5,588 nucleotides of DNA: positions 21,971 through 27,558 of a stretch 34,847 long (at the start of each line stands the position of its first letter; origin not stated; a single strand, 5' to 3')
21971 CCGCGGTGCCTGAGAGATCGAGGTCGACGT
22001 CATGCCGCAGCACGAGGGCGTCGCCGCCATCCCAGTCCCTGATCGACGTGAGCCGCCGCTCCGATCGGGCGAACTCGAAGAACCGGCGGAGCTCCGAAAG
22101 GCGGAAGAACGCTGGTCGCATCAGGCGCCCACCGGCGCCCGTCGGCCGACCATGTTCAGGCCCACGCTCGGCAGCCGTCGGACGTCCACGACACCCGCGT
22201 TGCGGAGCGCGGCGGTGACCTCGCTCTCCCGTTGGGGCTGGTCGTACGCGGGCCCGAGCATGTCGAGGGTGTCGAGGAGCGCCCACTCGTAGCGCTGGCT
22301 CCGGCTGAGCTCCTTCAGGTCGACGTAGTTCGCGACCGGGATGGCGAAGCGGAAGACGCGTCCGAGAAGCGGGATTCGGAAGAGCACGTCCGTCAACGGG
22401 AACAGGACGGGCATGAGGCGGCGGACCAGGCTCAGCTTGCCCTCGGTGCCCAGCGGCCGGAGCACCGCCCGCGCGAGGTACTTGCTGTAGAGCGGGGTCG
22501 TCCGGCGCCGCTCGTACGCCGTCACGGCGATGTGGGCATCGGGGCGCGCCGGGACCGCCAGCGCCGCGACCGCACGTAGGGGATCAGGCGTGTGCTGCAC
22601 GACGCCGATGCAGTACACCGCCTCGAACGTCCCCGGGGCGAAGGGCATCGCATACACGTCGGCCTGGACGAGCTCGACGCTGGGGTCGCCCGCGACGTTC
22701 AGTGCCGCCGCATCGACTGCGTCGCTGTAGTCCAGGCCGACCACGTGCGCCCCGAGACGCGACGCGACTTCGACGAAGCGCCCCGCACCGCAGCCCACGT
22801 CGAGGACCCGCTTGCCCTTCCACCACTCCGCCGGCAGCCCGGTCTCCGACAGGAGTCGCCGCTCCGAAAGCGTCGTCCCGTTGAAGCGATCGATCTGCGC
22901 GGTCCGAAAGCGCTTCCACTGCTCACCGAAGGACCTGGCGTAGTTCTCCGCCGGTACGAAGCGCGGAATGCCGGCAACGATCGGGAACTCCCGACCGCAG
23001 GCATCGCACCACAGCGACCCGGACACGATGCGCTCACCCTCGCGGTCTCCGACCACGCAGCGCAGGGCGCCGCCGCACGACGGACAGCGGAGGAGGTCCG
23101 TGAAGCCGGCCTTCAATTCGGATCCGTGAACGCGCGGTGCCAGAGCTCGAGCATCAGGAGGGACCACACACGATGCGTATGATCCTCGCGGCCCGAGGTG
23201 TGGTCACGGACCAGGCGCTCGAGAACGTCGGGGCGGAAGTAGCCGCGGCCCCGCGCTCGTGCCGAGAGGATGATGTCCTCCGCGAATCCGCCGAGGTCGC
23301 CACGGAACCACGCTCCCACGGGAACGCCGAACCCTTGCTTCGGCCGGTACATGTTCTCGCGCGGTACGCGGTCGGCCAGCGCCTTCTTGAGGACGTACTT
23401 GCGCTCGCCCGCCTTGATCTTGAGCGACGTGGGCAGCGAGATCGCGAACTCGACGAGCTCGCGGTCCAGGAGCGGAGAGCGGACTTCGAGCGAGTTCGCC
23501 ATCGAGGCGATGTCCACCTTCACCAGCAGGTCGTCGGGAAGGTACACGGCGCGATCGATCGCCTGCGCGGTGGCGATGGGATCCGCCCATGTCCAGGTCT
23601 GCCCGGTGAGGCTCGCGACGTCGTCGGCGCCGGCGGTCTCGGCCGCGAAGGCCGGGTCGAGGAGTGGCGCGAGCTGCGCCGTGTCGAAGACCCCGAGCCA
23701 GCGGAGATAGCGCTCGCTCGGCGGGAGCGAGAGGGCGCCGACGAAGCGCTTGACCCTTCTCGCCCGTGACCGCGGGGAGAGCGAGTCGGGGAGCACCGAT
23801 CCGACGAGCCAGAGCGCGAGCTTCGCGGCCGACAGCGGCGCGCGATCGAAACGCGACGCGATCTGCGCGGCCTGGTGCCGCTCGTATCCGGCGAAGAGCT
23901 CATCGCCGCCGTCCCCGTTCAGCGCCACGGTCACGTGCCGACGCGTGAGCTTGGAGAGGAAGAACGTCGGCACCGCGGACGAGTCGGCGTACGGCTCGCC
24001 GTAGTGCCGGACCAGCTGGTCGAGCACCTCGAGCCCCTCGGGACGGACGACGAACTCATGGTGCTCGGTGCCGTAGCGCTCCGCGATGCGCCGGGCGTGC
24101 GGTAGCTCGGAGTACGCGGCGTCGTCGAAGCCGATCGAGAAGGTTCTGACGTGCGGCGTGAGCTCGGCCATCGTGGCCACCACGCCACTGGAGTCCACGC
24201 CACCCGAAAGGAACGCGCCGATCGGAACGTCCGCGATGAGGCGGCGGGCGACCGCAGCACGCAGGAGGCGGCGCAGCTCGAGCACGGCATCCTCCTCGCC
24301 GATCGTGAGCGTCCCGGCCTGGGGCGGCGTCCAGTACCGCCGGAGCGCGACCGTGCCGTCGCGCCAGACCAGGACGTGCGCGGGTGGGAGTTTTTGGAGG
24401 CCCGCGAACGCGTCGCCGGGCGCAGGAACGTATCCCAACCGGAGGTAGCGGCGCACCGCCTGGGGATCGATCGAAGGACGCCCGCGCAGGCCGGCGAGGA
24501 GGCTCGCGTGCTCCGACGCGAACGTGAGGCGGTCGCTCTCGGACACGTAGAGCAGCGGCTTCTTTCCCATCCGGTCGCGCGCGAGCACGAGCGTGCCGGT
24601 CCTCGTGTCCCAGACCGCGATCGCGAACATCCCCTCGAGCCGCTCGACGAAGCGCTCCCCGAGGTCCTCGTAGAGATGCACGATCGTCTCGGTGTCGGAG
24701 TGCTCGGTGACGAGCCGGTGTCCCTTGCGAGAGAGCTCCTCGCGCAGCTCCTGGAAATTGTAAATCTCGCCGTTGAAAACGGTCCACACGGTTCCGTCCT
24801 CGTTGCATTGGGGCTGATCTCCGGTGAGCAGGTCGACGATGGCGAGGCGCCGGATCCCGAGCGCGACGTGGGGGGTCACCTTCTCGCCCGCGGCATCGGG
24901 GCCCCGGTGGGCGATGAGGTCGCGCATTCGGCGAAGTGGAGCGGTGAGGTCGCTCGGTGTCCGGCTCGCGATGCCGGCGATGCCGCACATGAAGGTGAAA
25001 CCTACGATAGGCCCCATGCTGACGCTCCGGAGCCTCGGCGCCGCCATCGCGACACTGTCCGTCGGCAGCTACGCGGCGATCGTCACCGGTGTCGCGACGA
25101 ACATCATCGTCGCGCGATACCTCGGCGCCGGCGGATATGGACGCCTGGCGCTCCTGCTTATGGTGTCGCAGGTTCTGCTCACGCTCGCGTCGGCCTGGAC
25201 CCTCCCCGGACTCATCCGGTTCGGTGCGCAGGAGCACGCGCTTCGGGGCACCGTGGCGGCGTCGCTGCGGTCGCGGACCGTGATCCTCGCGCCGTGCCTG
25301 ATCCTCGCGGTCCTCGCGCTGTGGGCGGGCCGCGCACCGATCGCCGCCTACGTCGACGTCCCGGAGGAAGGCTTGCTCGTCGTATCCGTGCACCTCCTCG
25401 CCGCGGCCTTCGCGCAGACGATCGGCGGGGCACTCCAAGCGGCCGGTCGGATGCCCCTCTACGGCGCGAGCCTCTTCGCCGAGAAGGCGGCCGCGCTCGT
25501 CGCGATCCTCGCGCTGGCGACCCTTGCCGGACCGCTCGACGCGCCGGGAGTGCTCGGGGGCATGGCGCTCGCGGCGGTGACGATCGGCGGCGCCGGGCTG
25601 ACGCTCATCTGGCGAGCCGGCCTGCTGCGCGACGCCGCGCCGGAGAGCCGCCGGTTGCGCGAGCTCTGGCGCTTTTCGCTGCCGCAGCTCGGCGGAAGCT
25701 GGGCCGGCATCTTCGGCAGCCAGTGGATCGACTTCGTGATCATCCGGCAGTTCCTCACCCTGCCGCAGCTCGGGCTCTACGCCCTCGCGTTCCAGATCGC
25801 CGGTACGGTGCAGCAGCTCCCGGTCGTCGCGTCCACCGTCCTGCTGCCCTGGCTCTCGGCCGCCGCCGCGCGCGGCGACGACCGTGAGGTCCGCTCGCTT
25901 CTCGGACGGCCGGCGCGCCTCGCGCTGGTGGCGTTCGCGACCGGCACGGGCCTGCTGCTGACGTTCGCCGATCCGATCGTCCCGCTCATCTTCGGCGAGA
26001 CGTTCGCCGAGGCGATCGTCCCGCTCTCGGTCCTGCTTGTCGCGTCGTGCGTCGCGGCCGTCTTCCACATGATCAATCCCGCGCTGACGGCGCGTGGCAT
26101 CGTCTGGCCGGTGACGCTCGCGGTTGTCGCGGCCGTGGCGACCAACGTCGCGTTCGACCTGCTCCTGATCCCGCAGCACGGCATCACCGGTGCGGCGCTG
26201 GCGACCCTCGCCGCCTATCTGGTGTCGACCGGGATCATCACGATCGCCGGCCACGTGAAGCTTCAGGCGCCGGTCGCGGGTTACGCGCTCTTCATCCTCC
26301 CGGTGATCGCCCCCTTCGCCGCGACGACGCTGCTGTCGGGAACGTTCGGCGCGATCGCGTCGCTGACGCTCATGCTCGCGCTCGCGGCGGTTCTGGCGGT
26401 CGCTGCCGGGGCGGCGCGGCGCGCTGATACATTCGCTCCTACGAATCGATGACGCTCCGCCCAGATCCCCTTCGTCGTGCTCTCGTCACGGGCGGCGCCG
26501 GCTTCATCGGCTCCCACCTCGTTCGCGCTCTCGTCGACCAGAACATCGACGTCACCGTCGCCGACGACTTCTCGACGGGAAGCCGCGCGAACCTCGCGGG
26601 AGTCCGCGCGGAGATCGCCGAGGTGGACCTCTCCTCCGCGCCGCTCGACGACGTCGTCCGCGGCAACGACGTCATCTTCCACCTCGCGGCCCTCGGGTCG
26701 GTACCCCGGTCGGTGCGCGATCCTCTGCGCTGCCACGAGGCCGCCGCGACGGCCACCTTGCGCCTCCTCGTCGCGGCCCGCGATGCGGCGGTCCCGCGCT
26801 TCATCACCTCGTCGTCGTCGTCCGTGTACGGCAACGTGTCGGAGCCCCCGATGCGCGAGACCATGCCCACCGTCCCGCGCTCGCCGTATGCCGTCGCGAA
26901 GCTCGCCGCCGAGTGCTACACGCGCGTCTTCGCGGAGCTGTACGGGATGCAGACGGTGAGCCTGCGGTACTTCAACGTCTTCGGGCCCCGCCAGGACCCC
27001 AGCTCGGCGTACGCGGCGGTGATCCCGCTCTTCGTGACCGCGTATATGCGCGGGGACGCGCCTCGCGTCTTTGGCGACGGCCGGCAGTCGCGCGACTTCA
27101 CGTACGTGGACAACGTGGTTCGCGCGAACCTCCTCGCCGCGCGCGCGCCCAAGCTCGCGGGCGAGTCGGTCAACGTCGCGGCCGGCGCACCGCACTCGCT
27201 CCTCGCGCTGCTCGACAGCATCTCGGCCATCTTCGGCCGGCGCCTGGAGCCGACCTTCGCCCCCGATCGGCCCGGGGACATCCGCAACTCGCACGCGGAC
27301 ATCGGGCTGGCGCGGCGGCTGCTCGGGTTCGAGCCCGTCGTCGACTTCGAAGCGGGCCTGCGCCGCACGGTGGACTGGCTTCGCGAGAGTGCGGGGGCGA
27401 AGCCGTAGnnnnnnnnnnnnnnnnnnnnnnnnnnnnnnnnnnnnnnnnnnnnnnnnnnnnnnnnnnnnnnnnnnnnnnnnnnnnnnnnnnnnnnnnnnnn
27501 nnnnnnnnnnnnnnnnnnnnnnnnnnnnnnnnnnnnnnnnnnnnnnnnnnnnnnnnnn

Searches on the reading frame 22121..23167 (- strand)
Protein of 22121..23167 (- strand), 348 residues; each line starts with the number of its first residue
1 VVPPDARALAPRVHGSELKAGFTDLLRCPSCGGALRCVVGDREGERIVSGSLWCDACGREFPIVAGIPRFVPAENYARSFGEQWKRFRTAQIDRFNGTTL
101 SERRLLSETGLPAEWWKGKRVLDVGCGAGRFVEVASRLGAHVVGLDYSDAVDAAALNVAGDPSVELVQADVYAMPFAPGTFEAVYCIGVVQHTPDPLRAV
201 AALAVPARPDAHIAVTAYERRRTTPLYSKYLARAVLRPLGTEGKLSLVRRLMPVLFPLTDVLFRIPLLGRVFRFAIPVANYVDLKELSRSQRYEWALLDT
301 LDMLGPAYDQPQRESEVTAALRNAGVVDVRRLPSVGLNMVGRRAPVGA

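Call 11: search_protein_families(library=pfam, proteins=[window:22121-23167:-], max_evalue=0.001)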
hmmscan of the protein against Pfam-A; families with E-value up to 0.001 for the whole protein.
window:22121-23167:- (348 aa): 6 families
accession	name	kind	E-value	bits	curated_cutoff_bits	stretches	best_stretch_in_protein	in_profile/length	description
PF08241.18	Methyltransf_11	-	5e-18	66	21.2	1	122-213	1-93/95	Methyltransferase domain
PF13649.12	Methyltransf_25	-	3.1e-15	57.1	27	1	121-199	1-85/97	Methyltransferase domain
PF13489.12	Methyltransf_23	-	1.4e-12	48.1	27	1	117-219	22-120/164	Methyltransferase domain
PF08242.18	Methyltransf_12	-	1.1e-10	42.5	30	1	122-212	1-97/98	Methyltransferase domain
PF13847.12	Methyltransf_31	-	1.1e-09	38.5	27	1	117-217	3-111/145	Methyltransferase domain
PF03966.22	Trm112p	-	5.4e-07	29.9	22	1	22-64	4-38/40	Trm112p-like protein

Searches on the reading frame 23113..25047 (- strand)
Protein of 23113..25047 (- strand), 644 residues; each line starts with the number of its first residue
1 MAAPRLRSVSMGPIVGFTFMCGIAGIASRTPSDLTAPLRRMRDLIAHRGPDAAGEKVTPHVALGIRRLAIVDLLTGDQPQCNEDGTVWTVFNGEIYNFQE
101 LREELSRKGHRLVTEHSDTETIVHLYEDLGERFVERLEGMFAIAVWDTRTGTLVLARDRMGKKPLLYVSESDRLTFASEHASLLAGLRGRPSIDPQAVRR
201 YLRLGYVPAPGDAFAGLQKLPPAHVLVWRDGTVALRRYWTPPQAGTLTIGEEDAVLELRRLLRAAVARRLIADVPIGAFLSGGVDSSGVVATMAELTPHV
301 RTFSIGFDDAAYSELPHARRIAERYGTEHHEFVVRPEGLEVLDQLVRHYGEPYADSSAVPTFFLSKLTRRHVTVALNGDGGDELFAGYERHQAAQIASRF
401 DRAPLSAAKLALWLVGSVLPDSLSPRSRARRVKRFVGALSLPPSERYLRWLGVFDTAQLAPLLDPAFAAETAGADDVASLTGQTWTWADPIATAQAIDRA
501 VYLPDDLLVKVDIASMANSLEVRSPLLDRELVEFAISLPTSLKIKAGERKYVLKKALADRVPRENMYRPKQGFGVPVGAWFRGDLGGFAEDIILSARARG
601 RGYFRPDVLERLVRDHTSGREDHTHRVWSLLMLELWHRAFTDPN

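Call 11: search_protein_families(library=pfam, proteins=[window:23113-25047:-], max_evalue=0.001)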
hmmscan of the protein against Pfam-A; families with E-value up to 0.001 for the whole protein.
window:23113-25047:- (644 aa): 3 families
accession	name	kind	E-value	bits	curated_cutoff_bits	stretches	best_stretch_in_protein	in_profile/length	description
PF00733.27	Asn_synthase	-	3e-107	359.8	21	1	257-638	1-354/354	Asparagine synthase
PF13537.11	GATase_7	-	8.1e-42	142.6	25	1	66-185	2-123/123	Glutamine amidotransferase domain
PF13522.11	GATase_6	-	1.3e-38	132.4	27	1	50-179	1-130/130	Glutamine amidotransferase domain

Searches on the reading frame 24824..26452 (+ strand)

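Call 11: search_protein_families(library=pfam, proteins=[window:24824-26452:+], max_evalue=0.001)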
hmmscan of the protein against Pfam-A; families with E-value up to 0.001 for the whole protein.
window:24824-26452:+ (542 aa): 2 families
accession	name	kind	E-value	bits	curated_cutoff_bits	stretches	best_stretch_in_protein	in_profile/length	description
PF01943.22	Polysacc_synt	-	3.6e-13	50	28.2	1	77-346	7-272/274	Polysaccharide biosynthesis protein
PF03023.19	MurJ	-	9.9e-08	31.4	27.4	1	334-481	251-404/451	Lipid II flippase MurJ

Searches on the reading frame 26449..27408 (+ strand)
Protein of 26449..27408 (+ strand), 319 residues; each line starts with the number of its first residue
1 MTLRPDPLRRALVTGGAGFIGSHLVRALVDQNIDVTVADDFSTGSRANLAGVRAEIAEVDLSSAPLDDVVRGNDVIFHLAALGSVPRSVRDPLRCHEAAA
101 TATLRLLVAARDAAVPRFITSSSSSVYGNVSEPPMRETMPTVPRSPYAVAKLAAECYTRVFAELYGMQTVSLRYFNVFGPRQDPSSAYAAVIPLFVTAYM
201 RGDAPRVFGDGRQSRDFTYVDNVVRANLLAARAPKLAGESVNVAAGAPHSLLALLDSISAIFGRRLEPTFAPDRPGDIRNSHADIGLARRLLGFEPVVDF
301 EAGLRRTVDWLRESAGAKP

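Call 11: search_protein_families(library=pfam, proteins=[window:26449-27408:+], max_evalue=0.001)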
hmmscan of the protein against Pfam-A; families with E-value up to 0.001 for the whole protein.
window:26449-27408:+ (319 aa): 7 families
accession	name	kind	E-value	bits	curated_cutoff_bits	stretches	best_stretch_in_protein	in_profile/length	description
PF01370.27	Epimerase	-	1.1e-60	205.4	20.9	1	11-244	1-240/240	NAD dependent epimerase/dehydratase family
PF16363.11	GDP_Man_Dehyd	-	6.8e-55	187.3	27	1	12-307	1-332/332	GDP-mannose 4,6 dehydratase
PF01073.25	3Beta_HSD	-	6.6e-24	84.8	22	1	12-233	1-231/280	3-beta hydroxysteroid dehydrogenase/isomerase family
PF13460.12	NAD_binding_10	-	4e-10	40.3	27.2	1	15-159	1-132/184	NAD(P)H-binding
PF07993.18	NAD_binding_4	-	1e-08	35.1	20.1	0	60-226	76-257/258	Male sterility protein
PF02719.21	Polysacc_synt_2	-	1.3e-07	31.5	20.2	1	12-180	2-174/293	Polysaccharide biosynthesis protein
PF04321.23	RmlD_sub_bind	-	6.7e-07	29.1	27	1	10-178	2-152/287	RmlD substrate binding domain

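Call 26: search_protein_families(library=ncbifam, proteins=[window:26449-27408:+], max_evalue=1e-10)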
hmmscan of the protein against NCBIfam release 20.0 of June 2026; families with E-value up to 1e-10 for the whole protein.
window:26449-27408:+ (319 aa): 17 families
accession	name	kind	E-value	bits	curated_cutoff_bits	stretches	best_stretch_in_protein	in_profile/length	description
NF011728.1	PRK15181.1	equivalog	7.2e-62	209.4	760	1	9-311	16-337/348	Vi polysaccharide biosynthesis UDP-N-acetylglucosaminuronic acid C-4 epimerase TviC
TIGR01179.1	galE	equivalog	2.3e-47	161.5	262.3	1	11-313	2-327/332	UDP-glucose 4-epimerase GalE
TIGR01181.1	dTDP_gluc_dehyt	equivalog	1.4e-42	146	365.1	1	11-313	2-313/321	dTDP-glucose 4,6-dehydratase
TIGR04180.1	EDH_00030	hypoth_equivalog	9.6e-42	143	475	1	12-271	2-265/297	NAD-dependent 4,6-dehydratase LegB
TIGR02197.1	heptose_epim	equivalog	2.1e-33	115.9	274.6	1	12-312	2-314/316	ADP-glyceromanno-heptose 6-epimerase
NF007582.0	PRK10217.1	equivalog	1.9e-29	102.9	698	1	8-311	1-331/355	dTDP-glucose 4,6-dehydratase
NF007956.0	PRK10675.1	subfamily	1.9e-29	102.9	394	1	10-296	2-314/338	UDP-glucose 4-epimerase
NF007490.0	PRK10084.1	subfamily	1.2e-25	90.3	649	1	11-311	3-334/361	dTDP-glucose 4,6-dehydratase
NF042422.1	oxyalk_red_OleD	equivalog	1.5e-20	73.8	580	1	11-258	3-246/329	2-alkyl-3-oxoalkanoate reductase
TIGR03466.1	HpnA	hypoth_equivalog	7.2e-19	67.8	367.65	1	10-172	2-165/327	hopanoid-associated sugar epimerase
NF008360.0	PRK11150.1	equivalog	8.7e-19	67.8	452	1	12-254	3-246/310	ADP-glyceromanno-heptose 6-epimerase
TIGR01472.1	gmd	equivalog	6e-17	61.9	415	1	74-257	79-263/342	GDP-mannose 4,6-dehydratase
NF042423.1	oxyalk_red_Shew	equivalog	1.5e-15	57.2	580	1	9-251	9-246/331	2-alkyl-3-oxoalkanoate reductase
NF047922.1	GDPFucSynFcl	equivalog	5.8e-15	55.5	500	1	10-312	4-302/308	GDP-L-fucose synthase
NF008872.0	PRK11908.1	equivalog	3.3e-14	52.7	294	1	10-228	3-234/349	bifunctional UDP-4-keto-pentose/UDP-xylose synthase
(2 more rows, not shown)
